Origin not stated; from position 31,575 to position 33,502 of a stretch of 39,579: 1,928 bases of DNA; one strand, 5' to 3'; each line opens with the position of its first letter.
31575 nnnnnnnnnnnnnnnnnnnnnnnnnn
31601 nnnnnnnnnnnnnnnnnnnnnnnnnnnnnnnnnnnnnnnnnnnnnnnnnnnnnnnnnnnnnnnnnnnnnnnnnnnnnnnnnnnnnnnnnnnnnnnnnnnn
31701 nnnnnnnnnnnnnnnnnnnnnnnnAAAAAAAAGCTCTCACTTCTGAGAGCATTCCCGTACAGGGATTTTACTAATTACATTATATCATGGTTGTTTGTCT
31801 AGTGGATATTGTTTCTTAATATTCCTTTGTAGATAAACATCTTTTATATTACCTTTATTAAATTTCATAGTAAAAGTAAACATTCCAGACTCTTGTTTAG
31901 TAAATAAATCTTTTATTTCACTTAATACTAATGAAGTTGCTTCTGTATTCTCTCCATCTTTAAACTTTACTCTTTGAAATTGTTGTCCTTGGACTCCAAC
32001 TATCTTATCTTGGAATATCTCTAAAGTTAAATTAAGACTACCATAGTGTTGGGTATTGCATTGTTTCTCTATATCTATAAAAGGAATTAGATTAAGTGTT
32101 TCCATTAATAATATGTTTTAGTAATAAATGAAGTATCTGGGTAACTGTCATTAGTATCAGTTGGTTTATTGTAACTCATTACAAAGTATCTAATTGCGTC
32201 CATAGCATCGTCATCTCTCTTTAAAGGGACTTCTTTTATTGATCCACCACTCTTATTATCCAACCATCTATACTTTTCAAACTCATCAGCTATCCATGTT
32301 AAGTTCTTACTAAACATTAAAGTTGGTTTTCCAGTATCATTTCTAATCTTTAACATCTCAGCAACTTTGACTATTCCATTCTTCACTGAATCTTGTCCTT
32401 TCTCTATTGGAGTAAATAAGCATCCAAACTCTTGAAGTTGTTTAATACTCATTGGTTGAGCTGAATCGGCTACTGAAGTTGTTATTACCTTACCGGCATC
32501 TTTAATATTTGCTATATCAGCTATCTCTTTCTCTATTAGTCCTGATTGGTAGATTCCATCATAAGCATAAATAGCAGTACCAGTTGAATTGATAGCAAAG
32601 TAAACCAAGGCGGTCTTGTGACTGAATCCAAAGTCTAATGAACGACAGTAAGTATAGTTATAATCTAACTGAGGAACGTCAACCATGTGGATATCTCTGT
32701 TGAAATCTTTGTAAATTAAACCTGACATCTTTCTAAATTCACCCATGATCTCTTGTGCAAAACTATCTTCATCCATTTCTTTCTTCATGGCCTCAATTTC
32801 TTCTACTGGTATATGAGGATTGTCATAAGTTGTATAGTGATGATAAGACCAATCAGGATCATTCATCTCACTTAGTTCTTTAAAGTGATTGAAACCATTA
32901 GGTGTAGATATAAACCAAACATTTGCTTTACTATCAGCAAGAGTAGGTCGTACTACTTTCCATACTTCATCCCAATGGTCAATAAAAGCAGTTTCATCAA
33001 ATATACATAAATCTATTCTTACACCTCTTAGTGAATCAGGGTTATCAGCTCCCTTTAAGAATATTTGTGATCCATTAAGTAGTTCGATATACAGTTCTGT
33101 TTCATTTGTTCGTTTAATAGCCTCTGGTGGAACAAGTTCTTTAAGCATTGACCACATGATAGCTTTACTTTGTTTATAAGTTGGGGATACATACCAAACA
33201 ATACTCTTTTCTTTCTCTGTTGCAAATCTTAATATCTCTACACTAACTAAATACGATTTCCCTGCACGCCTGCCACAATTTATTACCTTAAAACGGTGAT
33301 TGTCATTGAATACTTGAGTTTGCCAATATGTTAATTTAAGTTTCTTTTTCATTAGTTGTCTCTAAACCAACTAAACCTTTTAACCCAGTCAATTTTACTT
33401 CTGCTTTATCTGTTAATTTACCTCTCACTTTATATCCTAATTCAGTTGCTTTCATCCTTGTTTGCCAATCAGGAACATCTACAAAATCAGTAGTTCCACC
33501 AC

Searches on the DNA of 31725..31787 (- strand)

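Call 112: build_rna_model(alignment_id=A4, structure=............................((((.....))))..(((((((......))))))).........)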
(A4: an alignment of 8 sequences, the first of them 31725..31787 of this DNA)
Model R1 built from alignment A4 (8 sequences, 72 columns); structure: as given.
model positions 61; base pairs 11; branch points 1; effective number of sequences 6.94; information 0.916 bits per position. Calibrated on 0.2 Mb of random sequence (short: E-values are rough).
structure used (alignment columns):
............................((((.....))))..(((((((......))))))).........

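Call 113: search_with_rna_model(model_id=R1, sources=[window, L001, L008, L009, L011, L118, L119, L120, L121, L122, L124, L127, L128, L129, L130, L131, L132, L133, L134, L135, L136, L137, L144, L146, L147, L150, L151, L152, L153, L158, L159, L160, L161, L162, L163, L165, L166, L167, L168, L169, L171, L172, L173, L174, L175, L177, L178, L179, L180, L182, L183, L184, L185, L186, L187, L188, L190, L191, L192, L193, L194, L195, L196, L197, L198, L200, L201, L202, L203, L204, L205, L208, L209, L210, L212, L213, L214, L215, L217, L223, L015, L039, L049, L043], max_evalue=1, make_alignment=true)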
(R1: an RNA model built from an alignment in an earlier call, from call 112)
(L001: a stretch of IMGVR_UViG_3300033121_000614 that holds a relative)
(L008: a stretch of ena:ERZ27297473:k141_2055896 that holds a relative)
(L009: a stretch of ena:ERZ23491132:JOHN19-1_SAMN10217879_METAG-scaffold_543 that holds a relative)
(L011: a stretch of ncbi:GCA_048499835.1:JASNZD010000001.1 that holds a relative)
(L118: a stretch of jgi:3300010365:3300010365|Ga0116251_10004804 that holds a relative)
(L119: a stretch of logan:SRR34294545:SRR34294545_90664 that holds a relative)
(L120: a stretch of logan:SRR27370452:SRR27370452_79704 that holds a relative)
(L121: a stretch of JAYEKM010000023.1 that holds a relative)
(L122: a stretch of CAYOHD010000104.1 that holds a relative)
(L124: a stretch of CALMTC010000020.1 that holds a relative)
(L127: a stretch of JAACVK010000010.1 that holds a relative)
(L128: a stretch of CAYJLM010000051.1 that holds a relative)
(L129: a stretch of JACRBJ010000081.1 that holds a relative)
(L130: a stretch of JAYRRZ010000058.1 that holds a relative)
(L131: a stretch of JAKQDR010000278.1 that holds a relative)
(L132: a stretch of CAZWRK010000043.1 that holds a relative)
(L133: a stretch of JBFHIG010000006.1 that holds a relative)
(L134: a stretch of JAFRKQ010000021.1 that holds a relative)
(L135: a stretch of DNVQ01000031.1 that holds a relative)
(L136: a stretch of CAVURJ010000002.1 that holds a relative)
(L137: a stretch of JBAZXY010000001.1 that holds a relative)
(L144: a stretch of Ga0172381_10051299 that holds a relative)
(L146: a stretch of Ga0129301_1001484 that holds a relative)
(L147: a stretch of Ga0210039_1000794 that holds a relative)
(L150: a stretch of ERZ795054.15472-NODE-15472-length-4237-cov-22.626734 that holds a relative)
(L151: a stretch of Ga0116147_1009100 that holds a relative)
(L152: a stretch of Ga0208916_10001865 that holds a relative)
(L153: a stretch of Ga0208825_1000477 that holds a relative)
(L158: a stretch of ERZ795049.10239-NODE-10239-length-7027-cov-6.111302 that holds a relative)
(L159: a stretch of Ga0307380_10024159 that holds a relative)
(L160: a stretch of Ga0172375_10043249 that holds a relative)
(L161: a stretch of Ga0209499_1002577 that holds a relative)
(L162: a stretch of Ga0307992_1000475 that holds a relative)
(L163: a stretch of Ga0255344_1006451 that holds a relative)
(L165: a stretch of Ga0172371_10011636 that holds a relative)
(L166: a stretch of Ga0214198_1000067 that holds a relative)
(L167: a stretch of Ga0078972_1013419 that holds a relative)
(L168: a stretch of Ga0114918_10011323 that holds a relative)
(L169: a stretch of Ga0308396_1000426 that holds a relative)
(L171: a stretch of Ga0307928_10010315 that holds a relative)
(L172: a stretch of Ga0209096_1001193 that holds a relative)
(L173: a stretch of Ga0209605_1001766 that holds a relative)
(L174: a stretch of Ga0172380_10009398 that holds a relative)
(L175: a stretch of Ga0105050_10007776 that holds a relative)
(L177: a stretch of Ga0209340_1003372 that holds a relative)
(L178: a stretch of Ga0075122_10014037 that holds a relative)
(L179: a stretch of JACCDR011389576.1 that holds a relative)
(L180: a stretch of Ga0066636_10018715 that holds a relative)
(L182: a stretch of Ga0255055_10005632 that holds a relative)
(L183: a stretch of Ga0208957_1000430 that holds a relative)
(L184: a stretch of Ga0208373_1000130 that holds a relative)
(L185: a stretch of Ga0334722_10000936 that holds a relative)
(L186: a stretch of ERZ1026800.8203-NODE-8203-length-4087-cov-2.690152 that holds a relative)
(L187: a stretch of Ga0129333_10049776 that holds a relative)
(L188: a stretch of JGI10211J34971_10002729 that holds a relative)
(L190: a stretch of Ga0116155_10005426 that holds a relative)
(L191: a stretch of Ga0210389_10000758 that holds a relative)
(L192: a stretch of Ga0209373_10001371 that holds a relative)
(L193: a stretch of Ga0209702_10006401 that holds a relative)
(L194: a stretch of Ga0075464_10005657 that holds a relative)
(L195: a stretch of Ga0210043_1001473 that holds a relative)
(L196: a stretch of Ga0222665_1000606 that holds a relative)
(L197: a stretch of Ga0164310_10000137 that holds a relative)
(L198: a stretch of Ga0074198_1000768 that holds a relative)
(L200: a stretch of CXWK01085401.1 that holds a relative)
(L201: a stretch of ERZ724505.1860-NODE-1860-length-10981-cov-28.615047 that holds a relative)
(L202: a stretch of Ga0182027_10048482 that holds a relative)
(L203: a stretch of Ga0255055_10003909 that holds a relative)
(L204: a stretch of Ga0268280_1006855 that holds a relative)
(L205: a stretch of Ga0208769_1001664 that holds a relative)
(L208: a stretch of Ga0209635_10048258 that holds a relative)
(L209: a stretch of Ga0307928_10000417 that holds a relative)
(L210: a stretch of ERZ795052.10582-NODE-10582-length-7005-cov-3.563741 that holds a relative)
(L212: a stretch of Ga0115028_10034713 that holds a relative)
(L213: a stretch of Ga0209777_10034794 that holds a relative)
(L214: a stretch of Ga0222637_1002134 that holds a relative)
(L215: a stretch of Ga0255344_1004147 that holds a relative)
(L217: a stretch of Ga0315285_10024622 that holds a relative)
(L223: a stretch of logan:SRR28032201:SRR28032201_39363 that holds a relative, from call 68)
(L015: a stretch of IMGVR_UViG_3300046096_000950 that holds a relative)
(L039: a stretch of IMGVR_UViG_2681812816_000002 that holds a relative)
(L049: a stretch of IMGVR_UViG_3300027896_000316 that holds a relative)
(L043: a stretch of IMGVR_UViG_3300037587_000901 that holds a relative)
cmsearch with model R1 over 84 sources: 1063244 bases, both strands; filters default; matches with E-value up to 1: 15.
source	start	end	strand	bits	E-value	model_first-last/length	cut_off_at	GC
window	21815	21876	-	75.6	1.1e-11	1-61/61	no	0.34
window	18485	18546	-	75.1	1.4e-11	1-61/61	no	0.35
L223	12873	12934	+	70.8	9.8e-11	1-61/61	no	0.35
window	9788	9848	-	69.9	1.5e-10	1-61/61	no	0.33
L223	3581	3644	+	67.6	4.2e-10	1-61/61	no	0.31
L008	12093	12154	+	64.5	1.7e-09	1-61/61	no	0.35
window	31727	31787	-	64.1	2e-09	1-61/61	no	0.34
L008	3074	3139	+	56.9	5.2e-08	1-61/61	no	0.32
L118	3481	3543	+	40.1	0.00011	1-61/61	no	0.32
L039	6848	6904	+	29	0.016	1-61/61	no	0.32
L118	12441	12512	+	27.3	0.035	1-61/61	no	0.35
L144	264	331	+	23.5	0.19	1-61/61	no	0.31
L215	5243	5306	+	22.1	0.36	1-61/61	no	0.39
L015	1098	1160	+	21.6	0.45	1-61/61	no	0.24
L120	20155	20263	+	20.1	0.92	1-61/61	no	0.41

Alignment A6: 15 matches aligned to the model, 152 columns, each read 5' to 3' on its own strand. Consensus structure (alignment columns), stored with it:
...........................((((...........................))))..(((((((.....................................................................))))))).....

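Call 114: search_with_rna_model(model_id=R1, sources=[window, L008, L223, L118], max_evalue=0.01, make_alignment=true, show_alignments=0)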
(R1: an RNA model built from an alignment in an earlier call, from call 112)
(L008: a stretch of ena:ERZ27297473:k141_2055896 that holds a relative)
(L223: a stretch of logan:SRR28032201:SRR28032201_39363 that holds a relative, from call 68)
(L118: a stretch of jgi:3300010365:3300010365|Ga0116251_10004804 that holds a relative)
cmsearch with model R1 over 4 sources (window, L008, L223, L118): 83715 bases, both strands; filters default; matches with E-value up to 0.01: 10.
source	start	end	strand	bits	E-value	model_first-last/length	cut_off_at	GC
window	21815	21876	-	75.6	8.9e-13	1-61/61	no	0.34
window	18485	18546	-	75.1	1.1e-12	1-61/61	no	0.35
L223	12873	12934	+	70.8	7.7e-12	1-61/61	no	0.35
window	9788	9848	-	69.9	1.2e-11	1-61/61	no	0.33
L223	3581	3644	+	67.6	3.3e-11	1-61/61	no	0.31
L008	12093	12154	+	64.5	1.4e-10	1-61/61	no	0.35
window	31727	31787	-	64.1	1.6e-10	1-61/61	no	0.34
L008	3074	3139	+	56.9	4.1e-09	1-61/61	no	0.32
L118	3481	3543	+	40.1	8.5e-06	1-61/61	no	0.32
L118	12441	12512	+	27.3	0.0028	1-61/61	no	0.35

Alignment A7: 10 matches aligned to the model, 88 columns, each read 5' to 3' on its own strand. Consensus structure (alignment columns), stored with it:
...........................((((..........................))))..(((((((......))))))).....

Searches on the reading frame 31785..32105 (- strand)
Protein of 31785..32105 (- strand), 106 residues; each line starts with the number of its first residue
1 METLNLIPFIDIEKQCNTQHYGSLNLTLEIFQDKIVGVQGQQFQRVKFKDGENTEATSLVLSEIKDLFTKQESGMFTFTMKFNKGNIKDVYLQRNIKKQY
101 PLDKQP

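Call 14: search_protein_families(library=phrogs, proteins=[window:31785-32105:-], max_evalue=0.001)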
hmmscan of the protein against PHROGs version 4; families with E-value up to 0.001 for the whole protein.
window:31785-32105:- (106 aa): 0 families

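Call 66: find_homologous_proteins(query=window:31785-32105:-, max_evalue=0.001)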
Query window:31785-32105:- (106 aa): 7 proteins with E <= 0.001 among 8 candidates.
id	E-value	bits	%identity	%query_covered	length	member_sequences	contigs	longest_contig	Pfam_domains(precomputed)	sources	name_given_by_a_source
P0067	2.9e-63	228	100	100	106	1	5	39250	-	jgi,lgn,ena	-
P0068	1.6e-51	190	85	98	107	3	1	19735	-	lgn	-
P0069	2.0e-45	171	68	98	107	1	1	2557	-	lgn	-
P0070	1.3e-43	165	75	98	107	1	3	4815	-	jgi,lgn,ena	jgi:hypothetical protein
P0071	2.5e-43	164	70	99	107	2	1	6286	-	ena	-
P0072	4.3e-41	157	72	99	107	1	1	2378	-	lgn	-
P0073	2.4e-31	126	60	92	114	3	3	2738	-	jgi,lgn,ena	-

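Call 67: find_encoding_contigs(protein=P0067, flank=10000, max_places=6)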
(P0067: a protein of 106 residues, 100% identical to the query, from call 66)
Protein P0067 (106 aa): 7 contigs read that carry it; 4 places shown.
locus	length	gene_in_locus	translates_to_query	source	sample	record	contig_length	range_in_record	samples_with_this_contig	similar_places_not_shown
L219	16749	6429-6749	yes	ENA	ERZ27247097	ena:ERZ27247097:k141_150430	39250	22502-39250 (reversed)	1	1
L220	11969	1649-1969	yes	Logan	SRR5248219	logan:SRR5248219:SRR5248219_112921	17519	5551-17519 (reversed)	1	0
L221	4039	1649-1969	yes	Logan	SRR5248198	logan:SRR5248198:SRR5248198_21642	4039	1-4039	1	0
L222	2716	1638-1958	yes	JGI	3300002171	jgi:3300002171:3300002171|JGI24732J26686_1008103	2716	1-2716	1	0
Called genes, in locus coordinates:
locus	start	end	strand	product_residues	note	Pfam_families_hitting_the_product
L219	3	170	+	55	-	?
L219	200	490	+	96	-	-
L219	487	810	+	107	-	-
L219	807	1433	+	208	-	-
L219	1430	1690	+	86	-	-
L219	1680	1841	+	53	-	-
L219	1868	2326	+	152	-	-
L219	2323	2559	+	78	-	-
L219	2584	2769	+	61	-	-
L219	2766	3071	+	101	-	-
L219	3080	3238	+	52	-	-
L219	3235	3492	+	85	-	-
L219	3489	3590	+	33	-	-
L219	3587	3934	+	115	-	-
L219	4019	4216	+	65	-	-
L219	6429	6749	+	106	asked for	-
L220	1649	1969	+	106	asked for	-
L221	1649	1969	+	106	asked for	-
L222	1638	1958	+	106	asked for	-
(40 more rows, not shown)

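Call 68: find_encoding_contigs(protein=P0068, flank=10000, max_places=3)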
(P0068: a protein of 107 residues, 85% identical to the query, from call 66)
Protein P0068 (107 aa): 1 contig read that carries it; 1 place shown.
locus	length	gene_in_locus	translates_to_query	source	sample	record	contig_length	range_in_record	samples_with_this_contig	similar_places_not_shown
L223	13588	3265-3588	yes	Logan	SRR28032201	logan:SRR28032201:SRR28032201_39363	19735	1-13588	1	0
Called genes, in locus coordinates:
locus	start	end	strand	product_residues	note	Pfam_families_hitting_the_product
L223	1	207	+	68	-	?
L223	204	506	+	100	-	-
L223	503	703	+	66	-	-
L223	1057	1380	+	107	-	-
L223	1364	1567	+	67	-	-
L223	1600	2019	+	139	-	-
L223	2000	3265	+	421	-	PF04466:Terminase_3, PF17288:Terminase_3C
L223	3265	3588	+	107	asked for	-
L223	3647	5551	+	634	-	-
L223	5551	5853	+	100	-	-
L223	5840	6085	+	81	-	-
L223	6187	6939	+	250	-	-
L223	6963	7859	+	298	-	PF17236:SU10_MCP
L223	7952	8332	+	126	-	-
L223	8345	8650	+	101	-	-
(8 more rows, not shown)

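Call 76: search_solved_structures(query=A3, max_evalue=10)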
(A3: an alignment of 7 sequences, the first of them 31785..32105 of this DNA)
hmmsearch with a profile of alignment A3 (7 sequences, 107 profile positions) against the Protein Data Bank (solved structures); distinct sequences matched with E-value up to 10: 1.
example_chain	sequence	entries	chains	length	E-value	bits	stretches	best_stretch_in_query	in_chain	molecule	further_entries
2ega_A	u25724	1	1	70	1.2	12.5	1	46-93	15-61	SH3 and PX domain-containing protein 2A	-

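Call 80: predict_structure(alignment_id=A3)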
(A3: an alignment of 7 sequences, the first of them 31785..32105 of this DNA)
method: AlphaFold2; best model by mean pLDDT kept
length: 106 residues; sequences in the alignment: 7
mean_pLDDT: 64.5   pTM: 0.53
mean pLDDT of the five models: 64.5, 57.9, 57.7, 57.7, 52.4
residues with pLDDT >= 90: 0; 70-90: 42; 50-70: 46; < 50: 18
segments of 3 or more residues with pLDDT < 50: 1-4, 38-42, 98-106
pLDDT, mean of each block of 10 residues (from residue 1): 51 66 67 53 66 76 71 69 79 60 42
secondary structure, 60 per line:
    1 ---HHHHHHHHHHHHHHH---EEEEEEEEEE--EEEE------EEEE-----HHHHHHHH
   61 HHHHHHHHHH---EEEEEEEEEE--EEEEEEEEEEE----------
elements in order: H4-18 E22-31 E34-37 E44-47 H53-70 E74-83 E86-96

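Call 85: fold_search(model_id=the predicted structure, library=pdb)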
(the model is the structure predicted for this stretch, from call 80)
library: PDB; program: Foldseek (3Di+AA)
matches with E <= 10: 575; with E <= 0.001: 0
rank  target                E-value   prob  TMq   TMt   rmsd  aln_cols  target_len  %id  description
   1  6ojw_A                5.9e-01  0.25  0.28  0.07  13.7        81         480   11  Crystal structure of Sphingomonas paucimobilis TMY1009 holo-LsdA (released 2019-07-24)
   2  3oip                  6.2e-01  0.11  0.25  0.15  11.0       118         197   13  Crystal structure of Yeast telomere protein Cdc13 OB1 (released 2010-11-03)
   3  4mam_A                8.0e-01  0.25  0.34  0.12   8.4        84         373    5  The crystal structure of phosphoribosylaminoimidazole carboxylase ATPase subunit of Francisella tularensis subsp. tula (released 2013-08-28)
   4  7rr8_A                8.0e-01  0.08  0.26  0.04  19.4       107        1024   12  Multidrug efflux pump subunit AcrB (released 2022-08-17)
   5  1dv1_A                8.6e-01  0.14  0.30  0.09  12.0       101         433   11  STRUCTURE OF BIOTIN CARBOXYLASE (APO) (released 2000-06-09)
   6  1t9u                  8.6e-01  0.08  0.26  0.05  19.5       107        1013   13  Structural Basis of Multidrug Transport by the AcrB Multidrug Efflux Pump (released 2005-10-04)
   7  5zfq_A                9.1e-01  0.08  0.22  0.08  14.5        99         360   10  Crystal structure of PilT-4, a retraction ATPase motor of Type IV pilus , from Geobacter sulfurreducens (released 2018-09-19)
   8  2v50_B                9.7e-01  0.08  0.26  0.04  17.5       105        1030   11  The Missing Part of the Bacterial MexAB-OprM System: Structural determination of the Multidrug Exporter MexB (released 2009-05-19)
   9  8acx_A                9.7e-01  0.06  0.23  0.22   9.2        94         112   13  Pathogen effector of Zymoseptoria tritici: Zt-KP4 (released 2024-01-17)
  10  9r2r_D                9.7e-01  0.05  0.19  0.17  15.2        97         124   12  De novo designed M7 protein fold (released 2025-05-14)
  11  3rv3_A                1.0e+00  0.13  0.30  0.09  12.0       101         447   11  Crystal structure of E.coli biotin carboxylase in complex with two ADP and one Mg ion (released 2011-05-18)
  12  4zgo_A                1.0e+00  0.11  0.26  0.14   8.5        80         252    8  Structure of C-terminally truncated Cdc123 from Schizosaccharomyces pombe (released 2015-09-30)
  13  1iow                  1.0e+00  0.11  0.27  0.13   8.8        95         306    7  COMPLEX OF Y216F D-ALA:D-ALA LIGASE WITH ADP AND A PHOSPHORYL PHOSPHINATE (released 1997-02-12)
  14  6csx_C                1.0e+00  0.08  0.29  0.05  19.2       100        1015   19  Single particles Cryo-EM structure of AcrB D407A associated with lipid bilayer at 3.0 Angstrom (released 2018-12-05)
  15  6ces_C                1.0e+00  0.05  0.21  0.09  13.9       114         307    9  Cryo-EM structure of GATOR1-RAG (released 2018-03-28)
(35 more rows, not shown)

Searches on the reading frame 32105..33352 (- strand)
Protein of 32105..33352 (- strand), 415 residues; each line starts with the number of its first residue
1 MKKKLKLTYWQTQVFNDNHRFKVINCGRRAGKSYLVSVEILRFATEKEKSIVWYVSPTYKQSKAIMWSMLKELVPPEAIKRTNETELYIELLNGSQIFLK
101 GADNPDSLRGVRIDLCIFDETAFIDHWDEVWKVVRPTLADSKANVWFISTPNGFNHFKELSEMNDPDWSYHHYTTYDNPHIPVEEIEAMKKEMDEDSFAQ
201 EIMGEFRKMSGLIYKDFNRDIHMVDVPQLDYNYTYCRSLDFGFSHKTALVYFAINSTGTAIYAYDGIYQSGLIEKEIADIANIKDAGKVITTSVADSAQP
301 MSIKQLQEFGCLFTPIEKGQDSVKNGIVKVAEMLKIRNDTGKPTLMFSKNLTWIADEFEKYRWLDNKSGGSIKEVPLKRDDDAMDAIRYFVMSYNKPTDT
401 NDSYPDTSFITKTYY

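Call 14: search_protein_families(library=phrogs, proteins=[window:32105-33352:-], max_evalue=0.001)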
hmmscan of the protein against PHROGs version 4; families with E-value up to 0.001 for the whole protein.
window:32105-33352:- (415 aa): 11 families
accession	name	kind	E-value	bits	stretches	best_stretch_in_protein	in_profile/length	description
phrog_2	-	head and packaging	2.2e-62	212.9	1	4-401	263-600/807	terminase large subunit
phrog_5653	-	head and packaging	1e-31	111.3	1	207-404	4-190/199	terminase large subunit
phrog_7579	-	head and packaging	1.3e-19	71.3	1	9-209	7-216/239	terminase large subunit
phrog_6672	-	head and packaging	1.9e-18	67.4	1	261-396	7-131/145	terminase large subunit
phrog_10250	-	head and packaging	4.8e-14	53.6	1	190-393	2-214/228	terminase large subunit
phrog_675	-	head and packaging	6.3e-10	38.9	1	9-152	45-192/576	terminase large subunit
phrog_9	-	head and packaging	3.1e-09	37.2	1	5-151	200-359/812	terminase large subunit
phrog_979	-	head and packaging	1.1e-08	35.3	1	11-124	158-276/642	terminase large subunit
phrog_5989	-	head and packaging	1.1e-07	32.4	1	18-176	155-304/347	terminase large subunit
phrog_38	-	head and packaging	1.4e-06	28.3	1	131-282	468-603/760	terminase large subunit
phrog_38319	-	unknown function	2.3e-05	24.9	1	10-225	9-244/271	-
